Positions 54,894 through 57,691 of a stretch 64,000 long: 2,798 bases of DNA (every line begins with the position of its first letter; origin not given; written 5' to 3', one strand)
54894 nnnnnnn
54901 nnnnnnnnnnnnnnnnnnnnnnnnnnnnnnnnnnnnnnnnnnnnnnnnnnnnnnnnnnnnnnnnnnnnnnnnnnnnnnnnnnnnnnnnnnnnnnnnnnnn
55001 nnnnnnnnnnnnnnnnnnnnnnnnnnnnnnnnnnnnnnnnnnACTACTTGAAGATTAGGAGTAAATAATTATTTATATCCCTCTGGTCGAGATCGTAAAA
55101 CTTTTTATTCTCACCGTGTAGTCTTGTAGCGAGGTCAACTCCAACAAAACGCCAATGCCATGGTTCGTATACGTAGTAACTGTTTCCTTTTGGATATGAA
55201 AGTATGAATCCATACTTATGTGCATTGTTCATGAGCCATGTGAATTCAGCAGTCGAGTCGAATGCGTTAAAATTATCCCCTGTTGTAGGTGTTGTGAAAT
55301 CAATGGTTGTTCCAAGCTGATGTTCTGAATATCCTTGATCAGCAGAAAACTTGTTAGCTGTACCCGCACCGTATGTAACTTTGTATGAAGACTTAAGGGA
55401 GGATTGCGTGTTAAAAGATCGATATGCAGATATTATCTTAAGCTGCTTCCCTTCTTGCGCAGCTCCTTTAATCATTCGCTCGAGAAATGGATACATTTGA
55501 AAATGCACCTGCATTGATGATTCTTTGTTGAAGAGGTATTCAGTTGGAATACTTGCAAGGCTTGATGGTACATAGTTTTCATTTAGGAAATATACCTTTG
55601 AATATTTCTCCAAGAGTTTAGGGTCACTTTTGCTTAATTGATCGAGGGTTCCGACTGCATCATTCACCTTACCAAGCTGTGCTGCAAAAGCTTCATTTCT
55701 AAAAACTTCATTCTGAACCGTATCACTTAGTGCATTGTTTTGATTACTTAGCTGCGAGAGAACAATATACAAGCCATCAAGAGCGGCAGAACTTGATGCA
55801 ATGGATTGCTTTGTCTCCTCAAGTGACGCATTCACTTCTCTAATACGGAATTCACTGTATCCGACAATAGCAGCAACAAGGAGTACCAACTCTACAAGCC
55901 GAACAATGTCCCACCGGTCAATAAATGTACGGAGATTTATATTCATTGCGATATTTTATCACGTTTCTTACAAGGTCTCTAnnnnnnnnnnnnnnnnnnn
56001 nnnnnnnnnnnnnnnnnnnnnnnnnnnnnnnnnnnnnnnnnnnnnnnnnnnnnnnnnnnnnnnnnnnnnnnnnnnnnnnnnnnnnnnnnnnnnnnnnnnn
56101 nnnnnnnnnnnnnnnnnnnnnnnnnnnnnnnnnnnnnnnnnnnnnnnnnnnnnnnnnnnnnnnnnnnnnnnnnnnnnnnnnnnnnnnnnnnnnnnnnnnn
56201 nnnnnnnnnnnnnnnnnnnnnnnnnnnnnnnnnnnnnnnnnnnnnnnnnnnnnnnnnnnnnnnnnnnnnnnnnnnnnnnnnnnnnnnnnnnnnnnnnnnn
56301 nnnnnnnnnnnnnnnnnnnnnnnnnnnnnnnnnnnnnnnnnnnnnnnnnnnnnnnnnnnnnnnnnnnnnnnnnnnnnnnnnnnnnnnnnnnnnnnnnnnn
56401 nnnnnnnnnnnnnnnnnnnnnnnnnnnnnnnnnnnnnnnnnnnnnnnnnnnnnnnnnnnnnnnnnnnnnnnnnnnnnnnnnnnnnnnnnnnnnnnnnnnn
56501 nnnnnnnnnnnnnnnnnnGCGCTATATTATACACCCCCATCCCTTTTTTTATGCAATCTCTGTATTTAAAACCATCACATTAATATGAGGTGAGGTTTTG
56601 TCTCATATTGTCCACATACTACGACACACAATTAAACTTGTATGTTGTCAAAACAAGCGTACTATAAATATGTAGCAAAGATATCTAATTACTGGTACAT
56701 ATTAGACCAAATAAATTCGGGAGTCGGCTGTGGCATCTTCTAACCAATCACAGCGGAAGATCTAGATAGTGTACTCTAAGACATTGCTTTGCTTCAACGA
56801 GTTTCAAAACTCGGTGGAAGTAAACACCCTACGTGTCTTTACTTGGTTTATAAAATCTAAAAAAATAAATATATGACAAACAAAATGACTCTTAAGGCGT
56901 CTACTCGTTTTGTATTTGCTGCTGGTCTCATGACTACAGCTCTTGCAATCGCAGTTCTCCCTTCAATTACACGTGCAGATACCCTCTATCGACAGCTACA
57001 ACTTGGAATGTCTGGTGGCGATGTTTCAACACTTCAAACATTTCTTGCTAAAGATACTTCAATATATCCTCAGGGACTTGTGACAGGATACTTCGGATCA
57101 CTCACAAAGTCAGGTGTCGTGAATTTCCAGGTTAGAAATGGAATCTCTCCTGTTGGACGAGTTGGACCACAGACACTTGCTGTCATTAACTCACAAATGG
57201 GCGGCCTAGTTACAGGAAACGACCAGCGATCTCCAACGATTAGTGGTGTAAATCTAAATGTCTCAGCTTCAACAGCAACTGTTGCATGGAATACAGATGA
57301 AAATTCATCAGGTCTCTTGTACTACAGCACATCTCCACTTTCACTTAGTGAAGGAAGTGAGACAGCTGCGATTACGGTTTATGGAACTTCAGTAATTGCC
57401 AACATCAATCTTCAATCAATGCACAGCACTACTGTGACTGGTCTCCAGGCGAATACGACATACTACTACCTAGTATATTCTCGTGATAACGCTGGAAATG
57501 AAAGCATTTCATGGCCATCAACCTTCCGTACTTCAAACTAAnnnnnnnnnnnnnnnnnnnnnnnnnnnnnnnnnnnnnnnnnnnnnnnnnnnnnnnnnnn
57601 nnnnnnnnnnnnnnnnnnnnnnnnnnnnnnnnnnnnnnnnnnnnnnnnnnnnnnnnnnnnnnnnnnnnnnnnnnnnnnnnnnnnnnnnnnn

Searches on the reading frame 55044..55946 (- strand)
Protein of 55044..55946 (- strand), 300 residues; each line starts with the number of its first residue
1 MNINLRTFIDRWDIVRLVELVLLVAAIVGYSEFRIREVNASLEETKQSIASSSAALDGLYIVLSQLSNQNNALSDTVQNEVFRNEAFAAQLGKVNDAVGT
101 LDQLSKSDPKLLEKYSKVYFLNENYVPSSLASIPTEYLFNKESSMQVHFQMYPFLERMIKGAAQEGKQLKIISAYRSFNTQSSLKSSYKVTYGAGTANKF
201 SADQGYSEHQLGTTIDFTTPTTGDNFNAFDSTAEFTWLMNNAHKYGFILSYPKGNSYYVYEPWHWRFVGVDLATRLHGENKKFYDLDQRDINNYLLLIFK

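Call 96: search_protein_families(library=pfam, proteins=[window:55044-55946:-], max_evalue=0.00001)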
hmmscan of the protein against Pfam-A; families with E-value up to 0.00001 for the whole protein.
window:55044-55946:- (300 aa): 1 family
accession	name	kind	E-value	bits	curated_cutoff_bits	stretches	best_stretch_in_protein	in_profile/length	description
PF02557.22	VanY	-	2.4e-34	118.4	25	1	146-269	3-131/132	D-alanyl-D-alanine carboxypeptidase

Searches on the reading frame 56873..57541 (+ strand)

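Call 96: search_protein_families(library=pfam, proteins=[window:56873-57541:+], max_evalue=0.00001)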
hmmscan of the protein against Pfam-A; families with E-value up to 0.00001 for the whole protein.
window:56873-57541:+ (222 aa): 2 families
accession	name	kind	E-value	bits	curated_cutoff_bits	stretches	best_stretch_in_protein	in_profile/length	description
PF16656.11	Pur_ac_phosph_N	-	3.1e-10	40.9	30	1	128-220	6-93/93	Purple acid Phosphatase, N-terminal domain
PF01471.23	PG_binding_1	-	3.7e-10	40.3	23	1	47-104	1-56/57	Putative peptidoglycan binding domain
